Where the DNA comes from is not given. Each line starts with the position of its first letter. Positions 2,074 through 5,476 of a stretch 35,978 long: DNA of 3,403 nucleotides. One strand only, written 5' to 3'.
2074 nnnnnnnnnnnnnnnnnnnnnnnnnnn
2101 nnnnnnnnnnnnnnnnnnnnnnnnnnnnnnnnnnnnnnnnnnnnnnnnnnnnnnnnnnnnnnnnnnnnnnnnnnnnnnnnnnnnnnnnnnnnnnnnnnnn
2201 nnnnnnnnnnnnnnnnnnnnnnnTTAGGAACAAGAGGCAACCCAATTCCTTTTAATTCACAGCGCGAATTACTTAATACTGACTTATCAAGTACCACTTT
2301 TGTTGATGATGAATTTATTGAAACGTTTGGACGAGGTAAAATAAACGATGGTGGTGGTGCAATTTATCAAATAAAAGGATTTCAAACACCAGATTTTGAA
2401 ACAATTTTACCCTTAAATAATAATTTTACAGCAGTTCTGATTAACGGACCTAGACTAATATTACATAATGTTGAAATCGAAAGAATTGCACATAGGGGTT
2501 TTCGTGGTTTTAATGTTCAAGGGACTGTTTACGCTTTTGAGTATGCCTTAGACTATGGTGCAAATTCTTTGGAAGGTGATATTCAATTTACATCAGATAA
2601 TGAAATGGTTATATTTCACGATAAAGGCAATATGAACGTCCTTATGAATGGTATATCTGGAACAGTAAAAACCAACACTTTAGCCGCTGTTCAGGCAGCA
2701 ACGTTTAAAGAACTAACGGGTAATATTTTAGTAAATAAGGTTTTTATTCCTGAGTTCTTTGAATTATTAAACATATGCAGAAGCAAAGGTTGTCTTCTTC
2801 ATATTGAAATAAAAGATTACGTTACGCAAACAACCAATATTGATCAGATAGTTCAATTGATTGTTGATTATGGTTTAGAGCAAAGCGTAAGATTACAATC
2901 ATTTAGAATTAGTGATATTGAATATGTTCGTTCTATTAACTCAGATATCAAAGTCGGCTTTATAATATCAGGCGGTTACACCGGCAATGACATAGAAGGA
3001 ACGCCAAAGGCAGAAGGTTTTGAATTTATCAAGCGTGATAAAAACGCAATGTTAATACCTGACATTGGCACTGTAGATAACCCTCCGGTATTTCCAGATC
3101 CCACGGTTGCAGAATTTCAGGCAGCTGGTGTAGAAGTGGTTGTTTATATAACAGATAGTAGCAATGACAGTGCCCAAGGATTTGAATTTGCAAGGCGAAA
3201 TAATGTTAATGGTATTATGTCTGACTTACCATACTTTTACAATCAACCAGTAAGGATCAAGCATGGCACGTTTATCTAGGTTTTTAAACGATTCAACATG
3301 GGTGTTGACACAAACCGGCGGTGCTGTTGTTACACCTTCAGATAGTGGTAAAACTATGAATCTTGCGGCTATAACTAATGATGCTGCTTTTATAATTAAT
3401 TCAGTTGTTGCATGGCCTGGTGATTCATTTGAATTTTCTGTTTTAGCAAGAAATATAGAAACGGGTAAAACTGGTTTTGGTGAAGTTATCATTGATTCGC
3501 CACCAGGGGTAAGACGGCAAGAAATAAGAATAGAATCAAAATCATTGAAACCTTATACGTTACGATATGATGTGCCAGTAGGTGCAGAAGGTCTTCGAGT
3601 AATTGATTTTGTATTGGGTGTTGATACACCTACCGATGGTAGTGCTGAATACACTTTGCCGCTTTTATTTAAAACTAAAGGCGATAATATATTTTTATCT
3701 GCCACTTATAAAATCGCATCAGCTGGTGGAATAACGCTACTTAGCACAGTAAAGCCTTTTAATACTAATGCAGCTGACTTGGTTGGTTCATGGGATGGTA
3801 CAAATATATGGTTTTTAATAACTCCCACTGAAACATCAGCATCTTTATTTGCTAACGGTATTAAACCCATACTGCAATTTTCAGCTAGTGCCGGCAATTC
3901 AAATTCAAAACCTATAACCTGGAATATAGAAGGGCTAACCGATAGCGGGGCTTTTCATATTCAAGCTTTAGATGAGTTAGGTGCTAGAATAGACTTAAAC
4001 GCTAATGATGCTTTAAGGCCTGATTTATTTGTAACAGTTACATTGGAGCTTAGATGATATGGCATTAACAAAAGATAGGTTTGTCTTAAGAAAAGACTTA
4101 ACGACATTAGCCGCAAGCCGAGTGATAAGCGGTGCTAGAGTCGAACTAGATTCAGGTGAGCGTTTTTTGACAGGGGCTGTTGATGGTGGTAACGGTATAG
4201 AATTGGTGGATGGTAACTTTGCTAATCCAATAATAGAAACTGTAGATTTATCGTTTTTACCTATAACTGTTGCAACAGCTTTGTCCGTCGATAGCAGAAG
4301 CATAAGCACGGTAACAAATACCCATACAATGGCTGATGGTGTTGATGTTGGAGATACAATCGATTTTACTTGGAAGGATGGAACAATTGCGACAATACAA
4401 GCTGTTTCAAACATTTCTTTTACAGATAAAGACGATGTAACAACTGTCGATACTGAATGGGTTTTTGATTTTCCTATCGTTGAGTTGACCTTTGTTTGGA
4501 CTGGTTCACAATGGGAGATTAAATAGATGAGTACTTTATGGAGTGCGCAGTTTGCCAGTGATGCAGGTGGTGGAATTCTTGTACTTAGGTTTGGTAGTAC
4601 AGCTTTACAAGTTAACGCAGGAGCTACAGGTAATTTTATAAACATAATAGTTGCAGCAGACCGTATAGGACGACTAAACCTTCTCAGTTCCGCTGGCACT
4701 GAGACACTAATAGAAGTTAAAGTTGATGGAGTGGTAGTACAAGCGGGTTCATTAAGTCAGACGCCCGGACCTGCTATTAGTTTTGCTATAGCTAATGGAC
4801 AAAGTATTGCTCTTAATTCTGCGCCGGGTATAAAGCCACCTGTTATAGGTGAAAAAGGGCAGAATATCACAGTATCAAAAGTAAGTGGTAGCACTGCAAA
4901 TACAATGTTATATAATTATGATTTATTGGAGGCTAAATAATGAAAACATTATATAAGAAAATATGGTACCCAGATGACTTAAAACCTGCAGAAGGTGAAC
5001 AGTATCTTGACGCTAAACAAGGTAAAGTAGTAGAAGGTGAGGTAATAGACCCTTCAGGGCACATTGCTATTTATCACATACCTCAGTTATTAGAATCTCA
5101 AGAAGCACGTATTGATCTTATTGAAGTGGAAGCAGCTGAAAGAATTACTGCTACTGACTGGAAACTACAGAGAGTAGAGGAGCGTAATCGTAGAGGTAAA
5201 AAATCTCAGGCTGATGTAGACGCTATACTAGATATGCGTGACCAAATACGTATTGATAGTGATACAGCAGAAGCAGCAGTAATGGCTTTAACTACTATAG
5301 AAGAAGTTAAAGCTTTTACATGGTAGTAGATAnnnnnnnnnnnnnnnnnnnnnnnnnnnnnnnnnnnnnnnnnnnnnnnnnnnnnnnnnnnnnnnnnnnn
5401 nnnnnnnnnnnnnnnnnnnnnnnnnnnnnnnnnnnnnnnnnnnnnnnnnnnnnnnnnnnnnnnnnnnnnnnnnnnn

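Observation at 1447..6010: Two glycerophosphodiesterase (GDPD) domains, one on the tail fibre and one as an early secreted lipoprotein: a candidate receptor-destroying and exclusion pair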

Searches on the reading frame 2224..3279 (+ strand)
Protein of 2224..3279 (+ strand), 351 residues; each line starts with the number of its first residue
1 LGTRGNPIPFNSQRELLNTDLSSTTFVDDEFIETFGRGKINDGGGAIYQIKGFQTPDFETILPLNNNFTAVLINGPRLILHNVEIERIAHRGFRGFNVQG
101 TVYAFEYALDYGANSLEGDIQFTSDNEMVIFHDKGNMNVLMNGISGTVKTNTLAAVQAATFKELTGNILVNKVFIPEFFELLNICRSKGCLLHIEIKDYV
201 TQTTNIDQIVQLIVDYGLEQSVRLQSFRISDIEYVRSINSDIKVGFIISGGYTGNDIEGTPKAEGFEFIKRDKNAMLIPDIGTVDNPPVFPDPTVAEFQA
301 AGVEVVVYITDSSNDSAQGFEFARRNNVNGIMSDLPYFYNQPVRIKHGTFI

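Call 25: find_homologous_proteins(query=window:2224-3279:+, max_evalue=0.00001)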
Query window:2224-3279:+ (351 aa): 7 proteins with E <= 0.00001 among 1390 candidates.
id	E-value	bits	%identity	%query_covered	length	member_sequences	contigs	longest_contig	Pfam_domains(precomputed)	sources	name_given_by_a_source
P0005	1.2e-230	782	100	100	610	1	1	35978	PF03009.24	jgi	-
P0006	7.7e-124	431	60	100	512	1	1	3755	PF03009.24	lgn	-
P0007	1.3e-118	414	59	100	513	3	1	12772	PF03009.24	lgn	-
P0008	1.6e-117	410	58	100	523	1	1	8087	PF03009.24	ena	-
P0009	2.1e-117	410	58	99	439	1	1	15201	PF03009.24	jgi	jgi:glycerophosphoryl diester phosphodiesterase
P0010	5.6e-102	359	69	71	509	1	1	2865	PF03009.24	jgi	-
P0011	2.3e-94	334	51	99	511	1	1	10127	PF03009.24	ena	-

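Call 27: find_encoding_contigs(protein=P0007, flank=10000)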
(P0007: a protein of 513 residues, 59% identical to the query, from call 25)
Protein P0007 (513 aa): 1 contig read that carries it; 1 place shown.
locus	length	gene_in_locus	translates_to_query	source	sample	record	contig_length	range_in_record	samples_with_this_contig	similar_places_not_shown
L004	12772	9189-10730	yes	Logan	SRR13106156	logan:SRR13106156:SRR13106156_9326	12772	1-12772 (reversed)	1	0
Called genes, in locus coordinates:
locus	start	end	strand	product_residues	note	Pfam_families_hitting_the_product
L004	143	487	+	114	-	-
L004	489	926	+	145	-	PF11650:P22_Tail-4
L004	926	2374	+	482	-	PF11134:Phage_stabilise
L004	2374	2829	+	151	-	-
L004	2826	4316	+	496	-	-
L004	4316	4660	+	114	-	-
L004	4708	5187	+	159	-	-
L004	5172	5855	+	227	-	-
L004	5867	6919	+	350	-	-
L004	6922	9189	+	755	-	-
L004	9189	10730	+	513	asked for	PF03009:GDPD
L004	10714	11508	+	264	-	-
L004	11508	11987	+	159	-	-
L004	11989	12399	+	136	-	-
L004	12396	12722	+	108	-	-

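Call 28: find_encoding_contigs(protein=P0009, flank=10000)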
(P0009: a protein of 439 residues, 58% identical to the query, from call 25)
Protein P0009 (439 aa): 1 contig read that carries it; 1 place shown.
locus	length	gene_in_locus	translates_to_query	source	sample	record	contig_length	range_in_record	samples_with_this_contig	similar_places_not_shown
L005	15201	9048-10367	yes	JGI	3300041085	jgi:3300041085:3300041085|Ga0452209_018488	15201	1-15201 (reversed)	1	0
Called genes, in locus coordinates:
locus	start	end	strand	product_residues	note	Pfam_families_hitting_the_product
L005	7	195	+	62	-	-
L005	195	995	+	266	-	PF20557:DnaT_2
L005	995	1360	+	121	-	-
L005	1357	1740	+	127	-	-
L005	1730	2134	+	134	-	PF13554:Phage_tail_terminator_5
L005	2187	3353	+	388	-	PF18906:Phage_tube_2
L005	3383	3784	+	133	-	PF27119:Phage_YdaY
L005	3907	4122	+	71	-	-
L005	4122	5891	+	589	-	-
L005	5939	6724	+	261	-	-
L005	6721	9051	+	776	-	PF05268:GP38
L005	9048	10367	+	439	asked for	PF03009:GDPD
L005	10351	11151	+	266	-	-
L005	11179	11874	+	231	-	-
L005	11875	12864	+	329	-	PF24299:DUF7483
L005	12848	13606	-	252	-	PF08787:Alginate_lyase2 (weak)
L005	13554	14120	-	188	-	PF05766:NinG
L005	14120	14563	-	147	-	PF05772:NinB (weak)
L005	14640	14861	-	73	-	-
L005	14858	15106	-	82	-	-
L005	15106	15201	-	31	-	?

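Call 29: find_encoding_contigs(protein=P0008, flank=10000)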
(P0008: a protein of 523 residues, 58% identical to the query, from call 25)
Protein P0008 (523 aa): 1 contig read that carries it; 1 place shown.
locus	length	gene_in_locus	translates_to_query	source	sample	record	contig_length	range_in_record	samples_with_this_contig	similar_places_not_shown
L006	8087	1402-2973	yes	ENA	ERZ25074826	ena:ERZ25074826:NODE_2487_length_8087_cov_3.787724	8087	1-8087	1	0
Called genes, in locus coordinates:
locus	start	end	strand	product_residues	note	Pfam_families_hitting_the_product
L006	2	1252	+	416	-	?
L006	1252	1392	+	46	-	-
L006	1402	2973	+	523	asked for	PF03009:GDPD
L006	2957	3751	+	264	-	-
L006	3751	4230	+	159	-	-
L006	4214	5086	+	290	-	-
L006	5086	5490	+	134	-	-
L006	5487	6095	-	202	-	-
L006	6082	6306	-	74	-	-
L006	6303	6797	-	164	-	-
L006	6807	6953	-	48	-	-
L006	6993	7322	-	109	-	-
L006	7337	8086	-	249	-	?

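Call 58: predict_structure(alignment_id=A1)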
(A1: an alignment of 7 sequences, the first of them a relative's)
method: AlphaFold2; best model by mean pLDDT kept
length: 610 residues; sequences in the alignment: 7
mean_pLDDT: 41.5   pTM: 0.28
mean pLDDT of the five models: 41.5, 40.7, 40.5, 39.2, 37.6
residues with pLDDT >= 90: 0; 70-90: 41; 50-70: 132; < 50: 437
segments of 3 or more residues with pLDDT < 50: 1-35, 37-198, 205-219, 235-258, 295-303, 316-318, 335-436, 446-450, 456-461, 508-519, 538-551, 564-610
pLDDT, mean of each block of 10 residues (from residue 1): 32 29 33 47 42 36 34 43 37 26 25 24 25 26 33 36 29 36 44 43 47 46 55 50 37 40 58 59 74 49 65 57 75 45 22 21 25 24 26 29 31 32 33 44 49 46 60 71 62 75 55 39 63 55 33 55 42 28 23 26 27
secondary structure, 60 per line:
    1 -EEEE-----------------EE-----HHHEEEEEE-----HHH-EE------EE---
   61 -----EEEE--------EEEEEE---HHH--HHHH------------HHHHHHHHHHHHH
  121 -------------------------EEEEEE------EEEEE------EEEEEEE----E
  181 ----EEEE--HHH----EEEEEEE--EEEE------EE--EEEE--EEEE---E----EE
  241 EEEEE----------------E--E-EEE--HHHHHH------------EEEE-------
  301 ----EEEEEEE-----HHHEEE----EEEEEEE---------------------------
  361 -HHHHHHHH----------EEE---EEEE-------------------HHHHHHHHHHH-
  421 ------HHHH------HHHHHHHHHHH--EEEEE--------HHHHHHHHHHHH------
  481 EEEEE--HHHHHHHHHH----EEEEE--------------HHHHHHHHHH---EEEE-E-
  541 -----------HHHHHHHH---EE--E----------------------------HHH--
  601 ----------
elements in order: E2-5 E33-38 E66-69 E78-83 H92-95 H108-120 E146-151 E158-162 E169-175 E185-188 E198-204 E207-210 E221-224 E227-230 E239-245 E267-269 H272-277 E290-293 E305-311 E320-322 E327-333 H362-369 E380-382 E386-389 H409-419 H427-430 H437-447 E450-454 H463-474 E481-485 H488-497 E502-506 H521-530 E534-537 H552-559
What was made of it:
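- Tried and rejected: AlphaFold2 of the full fibre with a 7-sequence alignment failed (pLDDT 41.5, call 58).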

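Call 62: search_protein_families(library=pfam, proteins=[L005:12848-13606:-, L006:5487-6095:-, L005:11179-11874:+, L005:11875-12864:+, L006:4214-5086:+], max_evalue=0.01)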
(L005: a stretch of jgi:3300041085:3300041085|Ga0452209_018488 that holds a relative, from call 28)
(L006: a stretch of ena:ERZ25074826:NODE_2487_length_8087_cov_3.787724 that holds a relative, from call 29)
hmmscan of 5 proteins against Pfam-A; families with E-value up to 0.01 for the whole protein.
L005:12848-13606:- (252 aa): 1 family
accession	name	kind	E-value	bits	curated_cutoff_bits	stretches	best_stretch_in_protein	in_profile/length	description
PF08787.18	Alginate_lyase2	-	4.8e-06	27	29.7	1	137-242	100-207/225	Alginate lyase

L006:5487-6095:- (202 aa): 0 families

L005:11179-11874:+ (231 aa): 0 families

L005:11875-12864:+ (329 aa): 1 family
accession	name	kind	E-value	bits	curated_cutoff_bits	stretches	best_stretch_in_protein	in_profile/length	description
PF24299.1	DUF7483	-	6.7e-61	206.7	27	1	20-327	3-328/330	Domain of unknown function (DUF7483)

L006:4214-5086:+ (290 aa): 0 families

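Call 105: search_protein_families(library=padloc, proteins=[L005:12848-13522:-], max_evalue=0.01)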
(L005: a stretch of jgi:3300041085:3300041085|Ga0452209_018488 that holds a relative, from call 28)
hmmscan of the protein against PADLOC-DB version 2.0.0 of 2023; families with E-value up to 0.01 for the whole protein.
L005:12848-13522:- (224 aa): 0 families

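Call 109: find_related_loci(query=A1, collection=viral_contigs, flank=10000)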
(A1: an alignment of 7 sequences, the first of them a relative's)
Query A1 (610 aa) in viral_contigs; peptide patterns used: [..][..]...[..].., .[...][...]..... (x = any residue, [..] = any of these).
47 stretches matched a pattern; 4 encode a relative of the query (tblastn E <= 1e-3); 4 distinct loci.
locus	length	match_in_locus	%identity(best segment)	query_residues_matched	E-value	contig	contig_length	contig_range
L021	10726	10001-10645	33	343-572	2e-24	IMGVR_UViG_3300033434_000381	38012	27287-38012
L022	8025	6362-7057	30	344-593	2e-20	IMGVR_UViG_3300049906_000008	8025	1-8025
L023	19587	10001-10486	25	341-504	3e-11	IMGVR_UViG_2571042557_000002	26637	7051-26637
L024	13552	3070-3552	26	340-506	1e-10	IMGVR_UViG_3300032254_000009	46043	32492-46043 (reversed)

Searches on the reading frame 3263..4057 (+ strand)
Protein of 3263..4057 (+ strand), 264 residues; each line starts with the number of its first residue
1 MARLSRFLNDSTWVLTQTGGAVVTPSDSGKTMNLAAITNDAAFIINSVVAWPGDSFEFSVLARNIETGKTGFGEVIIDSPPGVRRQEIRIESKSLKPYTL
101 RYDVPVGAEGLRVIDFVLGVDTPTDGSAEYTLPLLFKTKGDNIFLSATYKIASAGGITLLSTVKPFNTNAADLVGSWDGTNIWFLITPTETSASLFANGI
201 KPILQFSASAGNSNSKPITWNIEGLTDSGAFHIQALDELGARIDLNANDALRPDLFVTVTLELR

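Call 3: search_protein_families(library=pfam, proteins=[window:3263-4057:+], max_evalue=0.01)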
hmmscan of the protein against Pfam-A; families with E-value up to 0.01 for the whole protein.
window:3263-4057:+ (264 aa): 0 families

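Call 4: search_protein_families(library=phrogs, proteins=[window:3263-4057:+], max_evalue=0.001)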
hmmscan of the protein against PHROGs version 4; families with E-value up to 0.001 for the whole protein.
window:3263-4057:+ (264 aa): 0 families

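Call 26: find_homologous_proteins(query=window:3263-4057:+, max_evalue=0.001)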
Query window:3263-4057:+ (264 aa): 10 proteins with E <= 0.001 among 1350 candidates.
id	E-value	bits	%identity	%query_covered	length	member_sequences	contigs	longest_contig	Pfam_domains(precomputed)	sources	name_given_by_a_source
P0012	1.1e-168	577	100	100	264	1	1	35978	-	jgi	-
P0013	2.2e-98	347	63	100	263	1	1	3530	-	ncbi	-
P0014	2.0e-94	334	61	100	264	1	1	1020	-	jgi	-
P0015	1.1e-93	331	60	100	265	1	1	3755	-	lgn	-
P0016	3.2e-91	323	59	100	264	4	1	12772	-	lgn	-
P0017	1.0e-89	318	57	100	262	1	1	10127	-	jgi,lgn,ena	-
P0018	3.8e-72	261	49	100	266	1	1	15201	-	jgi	jgi:hypothetical protein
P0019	2.8e-69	251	50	100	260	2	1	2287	-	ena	-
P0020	9.4e-63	230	47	100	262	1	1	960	-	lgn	-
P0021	5.8e-59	218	43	100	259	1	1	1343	-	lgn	-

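Call 30: find_encoding_contigs(protein=P0013, flank=10000)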
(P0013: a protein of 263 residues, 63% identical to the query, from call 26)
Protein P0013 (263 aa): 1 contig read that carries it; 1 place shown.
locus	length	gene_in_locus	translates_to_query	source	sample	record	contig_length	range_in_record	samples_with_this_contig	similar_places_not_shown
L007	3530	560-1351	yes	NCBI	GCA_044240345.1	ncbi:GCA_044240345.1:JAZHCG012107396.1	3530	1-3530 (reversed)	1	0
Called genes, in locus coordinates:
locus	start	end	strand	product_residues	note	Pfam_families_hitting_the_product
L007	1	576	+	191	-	?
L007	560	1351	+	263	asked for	-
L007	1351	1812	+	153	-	-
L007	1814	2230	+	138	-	-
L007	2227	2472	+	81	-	PF16778:Phage_tail_APC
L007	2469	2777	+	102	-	-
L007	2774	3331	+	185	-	-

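Call 38: find_related_loci(query=A3, collection=viral_contigs, flank=10000)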
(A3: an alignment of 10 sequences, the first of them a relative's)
Query A3 (264 aa) in viral_contigs; peptide patterns used: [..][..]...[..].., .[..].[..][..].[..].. (x = any residue, [..] = any of these).
13 stretches matched a pattern, but none encodes a relative of the query by tblastn (E <= 1e-3).

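Call 39: find_related_loci(query=A3, collection=genome_contigs, flank=10000)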
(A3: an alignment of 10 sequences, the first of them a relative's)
Query A3 (264 aa) in genome_contigs; peptide patterns used: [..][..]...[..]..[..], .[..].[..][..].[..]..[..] (x = any residue, [..] = any of these).
66 stretches matched a pattern, but none encodes a relative of the query by tblastn (E <= 1e-3).

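Call 103: search_protein_families(library=ncbifam, proteins=[window:3263-4057:+], max_evalue=0.01)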
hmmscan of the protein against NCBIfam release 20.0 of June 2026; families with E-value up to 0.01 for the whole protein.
window:3263-4057:+ (264 aa): 0 families

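Call 104: search_solved_structures(query=A3, max_evalue=5)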
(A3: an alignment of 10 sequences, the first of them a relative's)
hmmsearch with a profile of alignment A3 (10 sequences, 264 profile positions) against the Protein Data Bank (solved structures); distinct sequences matched with E-value up to 5: 5.
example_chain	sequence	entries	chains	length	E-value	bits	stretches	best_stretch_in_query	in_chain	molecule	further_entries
2is3_A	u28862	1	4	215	0.34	12.9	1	146-202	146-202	Ribonuclease T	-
3nh0_A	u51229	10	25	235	0.4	12.7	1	146-202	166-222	Ribonuclease T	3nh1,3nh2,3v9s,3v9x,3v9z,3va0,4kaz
3ngy_A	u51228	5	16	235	0.4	12.7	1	146-202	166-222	Ribonuclease T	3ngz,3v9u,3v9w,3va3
6fwx_A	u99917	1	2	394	0.54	12.3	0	42-79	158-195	Titin,Titin,Titin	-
3fdw_A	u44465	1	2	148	1.5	10.8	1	79-118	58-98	Synaptotagmin-like protein 4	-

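Call 105: search_protein_families(library=padloc, proteins=[window:3263-4057:+], max_evalue=0.01)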
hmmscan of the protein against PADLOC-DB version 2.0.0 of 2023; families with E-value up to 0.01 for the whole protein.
window:3263-4057:+ (264 aa): 0 families

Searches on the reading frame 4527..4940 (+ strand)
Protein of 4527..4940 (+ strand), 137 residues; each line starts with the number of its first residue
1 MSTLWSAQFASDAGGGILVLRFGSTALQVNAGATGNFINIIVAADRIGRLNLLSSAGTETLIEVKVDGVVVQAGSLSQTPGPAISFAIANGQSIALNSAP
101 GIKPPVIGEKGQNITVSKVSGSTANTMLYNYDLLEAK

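Call 3: search_protein_families(library=pfam, proteins=[window:4527-4940:+], max_evalue=0.01)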
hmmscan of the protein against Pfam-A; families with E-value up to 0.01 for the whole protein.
window:4527-4940:+ (137 aa): 0 families

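Call 4: search_protein_families(library=phrogs, proteins=[window:4527-4940:+], max_evalue=0.001)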
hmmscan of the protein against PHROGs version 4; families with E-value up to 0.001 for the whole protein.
window:4527-4940:+ (137 aa): 0 families

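Call 103: search_protein_families(library=ncbifam, proteins=[window:4527-4940:+], max_evalue=0.01)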
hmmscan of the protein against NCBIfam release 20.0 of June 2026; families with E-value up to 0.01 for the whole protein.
window:4527-4940:+ (137 aa): 0 families

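Call 105: search_protein_families(library=padloc, proteins=[window:4527-4940:+], max_evalue=0.01)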
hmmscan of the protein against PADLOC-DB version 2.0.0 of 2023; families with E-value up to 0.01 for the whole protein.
window:4527-4940:+ (137 aa): 0 families

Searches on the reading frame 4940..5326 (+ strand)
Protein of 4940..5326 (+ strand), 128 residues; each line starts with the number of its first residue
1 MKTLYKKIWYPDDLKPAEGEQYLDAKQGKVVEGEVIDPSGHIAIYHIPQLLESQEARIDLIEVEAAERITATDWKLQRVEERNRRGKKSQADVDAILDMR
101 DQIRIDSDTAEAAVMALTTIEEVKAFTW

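Call 3: search_protein_families(library=pfam, proteins=[window:4940-5326:+], max_evalue=0.01)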
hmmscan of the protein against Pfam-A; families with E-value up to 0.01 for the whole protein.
window:4940-5326:+ (128 aa): 0 families

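Call 4: search_protein_families(library=phrogs, proteins=[window:4940-5326:+], max_evalue=0.001)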
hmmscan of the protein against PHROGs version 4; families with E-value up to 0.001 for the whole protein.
window:4940-5326:+ (128 aa): 1 family
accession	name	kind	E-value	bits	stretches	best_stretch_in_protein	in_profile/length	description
phrog_26358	-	unknown function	0.0002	22.5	1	59-126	59-135/139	-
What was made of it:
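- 4940..5326 (+): ORF128: last gene of the late/tail operon, possibly a fibre assembly chaperone (weak evidence). phrog_26358 at 2e-4 (call 4).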

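Call 103: search_protein_families(library=ncbifam, proteins=[window:4940-5326:+], max_evalue=0.01)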
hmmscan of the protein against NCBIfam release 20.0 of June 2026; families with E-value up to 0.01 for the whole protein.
window:4940-5326:+ (128 aa): 0 families

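Call 105: search_protein_families(library=padloc, proteins=[window:4940-5326:+], max_evalue=0.01)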
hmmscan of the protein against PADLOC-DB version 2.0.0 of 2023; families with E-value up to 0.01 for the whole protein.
window:4940-5326:+ (128 aa): 0 families
